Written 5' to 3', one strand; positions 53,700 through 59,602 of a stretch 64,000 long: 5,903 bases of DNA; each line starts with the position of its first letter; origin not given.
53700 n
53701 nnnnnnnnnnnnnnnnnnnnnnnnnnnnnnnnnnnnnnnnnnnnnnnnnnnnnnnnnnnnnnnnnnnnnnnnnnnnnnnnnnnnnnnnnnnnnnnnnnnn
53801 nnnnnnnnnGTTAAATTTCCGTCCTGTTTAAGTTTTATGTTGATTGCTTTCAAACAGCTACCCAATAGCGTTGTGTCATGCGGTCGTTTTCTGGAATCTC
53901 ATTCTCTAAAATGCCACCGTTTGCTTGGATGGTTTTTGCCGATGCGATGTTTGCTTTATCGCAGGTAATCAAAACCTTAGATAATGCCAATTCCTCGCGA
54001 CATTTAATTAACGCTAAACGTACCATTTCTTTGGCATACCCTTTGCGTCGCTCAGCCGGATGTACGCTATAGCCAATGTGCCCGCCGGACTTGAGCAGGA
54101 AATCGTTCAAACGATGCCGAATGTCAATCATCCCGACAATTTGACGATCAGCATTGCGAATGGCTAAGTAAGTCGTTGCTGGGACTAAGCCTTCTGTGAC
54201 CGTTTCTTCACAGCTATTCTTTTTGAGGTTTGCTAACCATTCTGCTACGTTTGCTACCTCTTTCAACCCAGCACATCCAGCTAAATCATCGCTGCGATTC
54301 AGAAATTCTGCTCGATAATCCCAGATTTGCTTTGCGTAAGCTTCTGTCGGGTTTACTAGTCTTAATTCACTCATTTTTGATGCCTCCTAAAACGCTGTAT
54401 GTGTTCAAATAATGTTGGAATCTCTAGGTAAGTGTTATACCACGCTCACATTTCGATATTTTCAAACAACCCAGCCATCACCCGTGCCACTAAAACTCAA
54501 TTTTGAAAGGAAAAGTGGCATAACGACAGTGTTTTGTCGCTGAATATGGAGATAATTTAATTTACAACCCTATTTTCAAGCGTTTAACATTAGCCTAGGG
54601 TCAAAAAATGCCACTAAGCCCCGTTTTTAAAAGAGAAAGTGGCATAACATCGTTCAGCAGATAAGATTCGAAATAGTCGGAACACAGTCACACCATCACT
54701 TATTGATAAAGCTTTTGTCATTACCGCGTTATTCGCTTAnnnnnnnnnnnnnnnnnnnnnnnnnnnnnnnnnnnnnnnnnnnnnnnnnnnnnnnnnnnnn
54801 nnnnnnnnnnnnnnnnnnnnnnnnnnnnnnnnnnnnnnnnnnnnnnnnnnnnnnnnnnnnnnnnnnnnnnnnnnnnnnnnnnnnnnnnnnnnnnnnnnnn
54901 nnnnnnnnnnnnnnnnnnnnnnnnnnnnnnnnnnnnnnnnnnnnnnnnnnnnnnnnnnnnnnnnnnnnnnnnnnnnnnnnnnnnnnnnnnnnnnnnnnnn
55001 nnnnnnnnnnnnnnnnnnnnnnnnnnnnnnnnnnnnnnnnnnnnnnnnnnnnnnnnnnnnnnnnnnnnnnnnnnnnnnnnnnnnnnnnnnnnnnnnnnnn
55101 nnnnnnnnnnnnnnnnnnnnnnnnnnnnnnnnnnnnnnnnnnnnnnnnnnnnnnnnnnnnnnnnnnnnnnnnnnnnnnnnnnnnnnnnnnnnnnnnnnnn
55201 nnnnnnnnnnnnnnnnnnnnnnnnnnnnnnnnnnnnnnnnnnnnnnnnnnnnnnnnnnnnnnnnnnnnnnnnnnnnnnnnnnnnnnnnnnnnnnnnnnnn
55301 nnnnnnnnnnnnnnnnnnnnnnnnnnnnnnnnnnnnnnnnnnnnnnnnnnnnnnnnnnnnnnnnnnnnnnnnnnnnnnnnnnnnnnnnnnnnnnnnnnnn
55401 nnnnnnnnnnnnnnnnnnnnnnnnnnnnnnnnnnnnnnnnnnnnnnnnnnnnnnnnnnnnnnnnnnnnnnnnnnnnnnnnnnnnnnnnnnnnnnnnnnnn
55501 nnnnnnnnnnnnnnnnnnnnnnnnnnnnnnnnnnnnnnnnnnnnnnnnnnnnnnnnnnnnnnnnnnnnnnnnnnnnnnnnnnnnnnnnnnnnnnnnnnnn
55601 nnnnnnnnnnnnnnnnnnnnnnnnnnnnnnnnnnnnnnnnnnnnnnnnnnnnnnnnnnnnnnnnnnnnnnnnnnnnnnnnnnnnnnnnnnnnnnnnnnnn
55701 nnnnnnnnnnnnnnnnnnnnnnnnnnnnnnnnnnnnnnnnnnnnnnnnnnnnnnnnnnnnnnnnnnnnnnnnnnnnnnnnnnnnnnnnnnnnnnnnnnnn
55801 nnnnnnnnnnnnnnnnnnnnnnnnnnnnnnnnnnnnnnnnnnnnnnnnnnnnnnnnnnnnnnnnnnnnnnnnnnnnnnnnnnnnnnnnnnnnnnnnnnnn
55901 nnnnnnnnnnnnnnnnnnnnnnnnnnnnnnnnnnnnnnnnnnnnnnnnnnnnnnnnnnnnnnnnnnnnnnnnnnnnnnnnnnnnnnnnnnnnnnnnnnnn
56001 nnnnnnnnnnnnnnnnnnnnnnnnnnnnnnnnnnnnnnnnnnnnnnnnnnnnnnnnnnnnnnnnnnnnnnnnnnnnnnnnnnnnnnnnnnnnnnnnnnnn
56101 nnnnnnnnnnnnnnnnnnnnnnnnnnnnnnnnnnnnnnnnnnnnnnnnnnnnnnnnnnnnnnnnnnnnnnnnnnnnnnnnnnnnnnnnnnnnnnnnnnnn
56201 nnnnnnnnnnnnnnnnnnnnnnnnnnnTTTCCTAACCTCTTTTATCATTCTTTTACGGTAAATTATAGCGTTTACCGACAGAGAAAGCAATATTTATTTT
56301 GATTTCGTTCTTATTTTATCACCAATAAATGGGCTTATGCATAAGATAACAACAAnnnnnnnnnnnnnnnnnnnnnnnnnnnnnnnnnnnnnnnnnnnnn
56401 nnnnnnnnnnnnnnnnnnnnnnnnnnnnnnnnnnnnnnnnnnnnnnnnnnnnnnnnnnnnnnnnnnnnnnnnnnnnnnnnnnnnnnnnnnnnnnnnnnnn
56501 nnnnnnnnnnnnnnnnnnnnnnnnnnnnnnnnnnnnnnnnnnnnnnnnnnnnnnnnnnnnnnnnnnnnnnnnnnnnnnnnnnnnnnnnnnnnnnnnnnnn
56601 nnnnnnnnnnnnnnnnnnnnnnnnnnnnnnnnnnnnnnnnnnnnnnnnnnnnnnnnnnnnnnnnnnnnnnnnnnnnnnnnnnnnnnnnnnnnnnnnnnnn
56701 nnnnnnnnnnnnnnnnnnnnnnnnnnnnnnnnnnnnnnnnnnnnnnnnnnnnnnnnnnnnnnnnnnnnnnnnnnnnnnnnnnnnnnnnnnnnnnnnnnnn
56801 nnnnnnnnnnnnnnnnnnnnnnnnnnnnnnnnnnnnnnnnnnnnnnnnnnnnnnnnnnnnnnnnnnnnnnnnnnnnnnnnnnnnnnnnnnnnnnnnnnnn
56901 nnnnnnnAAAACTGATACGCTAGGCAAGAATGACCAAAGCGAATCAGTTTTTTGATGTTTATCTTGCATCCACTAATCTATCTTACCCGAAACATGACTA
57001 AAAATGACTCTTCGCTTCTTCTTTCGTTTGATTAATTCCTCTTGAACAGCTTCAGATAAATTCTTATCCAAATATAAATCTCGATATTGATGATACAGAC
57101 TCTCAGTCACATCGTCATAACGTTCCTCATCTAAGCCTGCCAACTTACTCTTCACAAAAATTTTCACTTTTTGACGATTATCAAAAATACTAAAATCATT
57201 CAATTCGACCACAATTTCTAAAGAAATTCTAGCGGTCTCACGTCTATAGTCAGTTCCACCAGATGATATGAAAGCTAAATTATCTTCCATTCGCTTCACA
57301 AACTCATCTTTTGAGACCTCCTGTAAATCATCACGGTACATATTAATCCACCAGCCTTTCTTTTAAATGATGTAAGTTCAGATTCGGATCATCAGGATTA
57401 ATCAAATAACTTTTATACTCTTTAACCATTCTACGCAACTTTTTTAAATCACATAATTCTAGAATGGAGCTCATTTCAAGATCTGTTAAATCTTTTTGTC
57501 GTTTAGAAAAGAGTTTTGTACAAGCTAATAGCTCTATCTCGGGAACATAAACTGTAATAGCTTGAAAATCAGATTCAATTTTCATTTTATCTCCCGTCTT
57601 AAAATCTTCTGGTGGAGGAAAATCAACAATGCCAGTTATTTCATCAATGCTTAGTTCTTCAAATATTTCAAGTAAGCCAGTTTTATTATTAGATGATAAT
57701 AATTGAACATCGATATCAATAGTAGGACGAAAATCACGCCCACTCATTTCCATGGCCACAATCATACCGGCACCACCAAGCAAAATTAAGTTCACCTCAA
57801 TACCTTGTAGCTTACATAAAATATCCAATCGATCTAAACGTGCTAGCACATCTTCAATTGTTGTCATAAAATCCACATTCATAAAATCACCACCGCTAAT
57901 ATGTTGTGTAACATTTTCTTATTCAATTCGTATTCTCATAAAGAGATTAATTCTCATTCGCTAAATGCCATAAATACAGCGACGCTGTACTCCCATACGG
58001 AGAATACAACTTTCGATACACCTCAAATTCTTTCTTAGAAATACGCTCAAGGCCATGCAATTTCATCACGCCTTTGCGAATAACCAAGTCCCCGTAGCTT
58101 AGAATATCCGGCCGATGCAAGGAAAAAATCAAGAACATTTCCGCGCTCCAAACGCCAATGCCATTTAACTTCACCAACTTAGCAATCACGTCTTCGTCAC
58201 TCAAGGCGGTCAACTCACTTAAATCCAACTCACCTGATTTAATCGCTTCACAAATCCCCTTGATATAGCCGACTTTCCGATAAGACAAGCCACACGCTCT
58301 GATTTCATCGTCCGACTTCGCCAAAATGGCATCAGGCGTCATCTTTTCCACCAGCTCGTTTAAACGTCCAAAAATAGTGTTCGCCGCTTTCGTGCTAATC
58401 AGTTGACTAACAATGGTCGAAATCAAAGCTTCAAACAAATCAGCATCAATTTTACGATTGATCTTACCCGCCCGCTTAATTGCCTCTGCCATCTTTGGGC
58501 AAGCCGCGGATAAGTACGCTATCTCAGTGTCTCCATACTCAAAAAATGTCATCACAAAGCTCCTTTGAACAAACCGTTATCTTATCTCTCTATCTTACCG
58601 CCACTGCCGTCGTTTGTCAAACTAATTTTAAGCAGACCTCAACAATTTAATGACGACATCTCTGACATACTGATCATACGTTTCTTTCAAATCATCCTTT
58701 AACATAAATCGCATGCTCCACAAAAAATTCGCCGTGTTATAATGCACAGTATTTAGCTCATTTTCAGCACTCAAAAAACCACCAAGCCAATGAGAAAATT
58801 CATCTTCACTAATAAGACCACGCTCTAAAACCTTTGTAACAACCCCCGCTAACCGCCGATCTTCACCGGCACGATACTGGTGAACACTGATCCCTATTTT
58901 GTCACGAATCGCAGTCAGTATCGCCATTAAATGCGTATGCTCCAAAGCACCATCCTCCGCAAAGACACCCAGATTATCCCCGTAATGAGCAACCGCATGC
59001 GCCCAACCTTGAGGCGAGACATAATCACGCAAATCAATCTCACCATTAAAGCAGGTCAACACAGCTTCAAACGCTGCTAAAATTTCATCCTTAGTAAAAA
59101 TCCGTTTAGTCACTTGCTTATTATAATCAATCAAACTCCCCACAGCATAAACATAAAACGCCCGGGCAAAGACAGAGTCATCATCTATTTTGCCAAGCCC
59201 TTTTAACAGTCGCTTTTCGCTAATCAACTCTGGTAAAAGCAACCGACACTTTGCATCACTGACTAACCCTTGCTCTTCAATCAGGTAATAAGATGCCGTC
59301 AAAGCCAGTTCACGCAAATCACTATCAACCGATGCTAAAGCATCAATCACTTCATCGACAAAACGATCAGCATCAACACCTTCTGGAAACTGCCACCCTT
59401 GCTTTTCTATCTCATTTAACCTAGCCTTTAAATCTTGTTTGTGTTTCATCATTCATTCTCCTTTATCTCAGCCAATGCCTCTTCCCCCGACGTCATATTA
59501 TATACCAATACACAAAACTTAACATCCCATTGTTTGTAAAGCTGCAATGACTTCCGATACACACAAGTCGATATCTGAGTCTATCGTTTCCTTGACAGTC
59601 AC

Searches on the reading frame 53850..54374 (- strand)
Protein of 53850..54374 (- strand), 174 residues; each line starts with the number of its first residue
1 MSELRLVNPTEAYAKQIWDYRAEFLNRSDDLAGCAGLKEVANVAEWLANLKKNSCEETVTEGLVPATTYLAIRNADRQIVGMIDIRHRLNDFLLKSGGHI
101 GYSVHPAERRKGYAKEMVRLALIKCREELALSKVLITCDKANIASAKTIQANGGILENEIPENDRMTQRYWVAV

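Call 80: search_protein_families(library=pfam, proteins=[window:53850-54374:-], max_evalue=0.0001)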
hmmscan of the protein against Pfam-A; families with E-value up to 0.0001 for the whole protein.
window:53850-54374:- (174 aa): 3 families
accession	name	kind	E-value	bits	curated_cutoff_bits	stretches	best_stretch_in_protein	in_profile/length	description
PF13302.13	Acetyltransf_3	-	8.7e-13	49.6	25.4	1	38-153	32-136/138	Acetyltransferase (GNAT) domain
PF00583.31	Acetyltransf_1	-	2.7e-09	37.7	20.7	1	67-148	33-110/116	Acetyltransferase (GNAT) family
PF13508.13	Acetyltransf_7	-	5.8e-05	23.8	27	0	69-130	6-61/84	Acetyltransferase (GNAT) domain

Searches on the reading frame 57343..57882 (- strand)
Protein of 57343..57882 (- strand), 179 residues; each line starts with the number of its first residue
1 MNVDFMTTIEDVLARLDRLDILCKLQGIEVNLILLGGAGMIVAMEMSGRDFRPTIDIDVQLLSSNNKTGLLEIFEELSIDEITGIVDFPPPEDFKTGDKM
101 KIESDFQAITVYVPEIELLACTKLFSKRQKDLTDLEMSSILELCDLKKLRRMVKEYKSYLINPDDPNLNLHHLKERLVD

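Call 80: search_protein_families(library=pfam, proteins=[window:57343-57882:-], max_evalue=0.0001)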
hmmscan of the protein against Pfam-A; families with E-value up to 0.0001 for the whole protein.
window:57343-57882:- (179 aa): 1 family
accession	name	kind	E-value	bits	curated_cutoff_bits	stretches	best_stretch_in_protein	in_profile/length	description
PF19502.5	DUF6036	-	4.6e-15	56.2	23.6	1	29-162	19-144/164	Nucleotidyltransferase of unknown function (DUF6036)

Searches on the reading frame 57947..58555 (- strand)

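Call 68: search_protein_families(library=pfam, proteins=[window:57947-58555:-], max_evalue=0.01)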
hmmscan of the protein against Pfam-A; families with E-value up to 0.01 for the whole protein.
window:57947-58555:- (202 aa): 1 family
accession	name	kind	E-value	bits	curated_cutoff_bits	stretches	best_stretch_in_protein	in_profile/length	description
PF00730.31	HhH-GPD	-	2.1e-15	57.4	26.2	1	45-179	1-100/108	HhH-GPD superfamily base excision DNA repair protein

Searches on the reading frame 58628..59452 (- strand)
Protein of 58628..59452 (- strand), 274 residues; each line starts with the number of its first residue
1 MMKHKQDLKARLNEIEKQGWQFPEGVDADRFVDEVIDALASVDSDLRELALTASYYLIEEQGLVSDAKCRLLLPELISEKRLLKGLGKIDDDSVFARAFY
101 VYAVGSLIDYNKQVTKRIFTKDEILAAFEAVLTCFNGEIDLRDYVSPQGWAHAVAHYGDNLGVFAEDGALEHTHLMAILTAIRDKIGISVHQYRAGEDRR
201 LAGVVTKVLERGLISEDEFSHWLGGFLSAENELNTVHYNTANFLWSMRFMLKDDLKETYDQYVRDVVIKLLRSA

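Call 80: search_protein_families(library=pfam, proteins=[window:58628-59452:-], max_evalue=0.0001)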
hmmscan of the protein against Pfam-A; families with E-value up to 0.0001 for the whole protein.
window:58628-59452:- (274 aa): 1 family
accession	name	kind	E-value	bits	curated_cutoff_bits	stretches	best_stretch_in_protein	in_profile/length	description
PF10978.13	DUF2785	-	6.3e-31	107.8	25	1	82-243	1-168/174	Protein of unknown function (DUF2785)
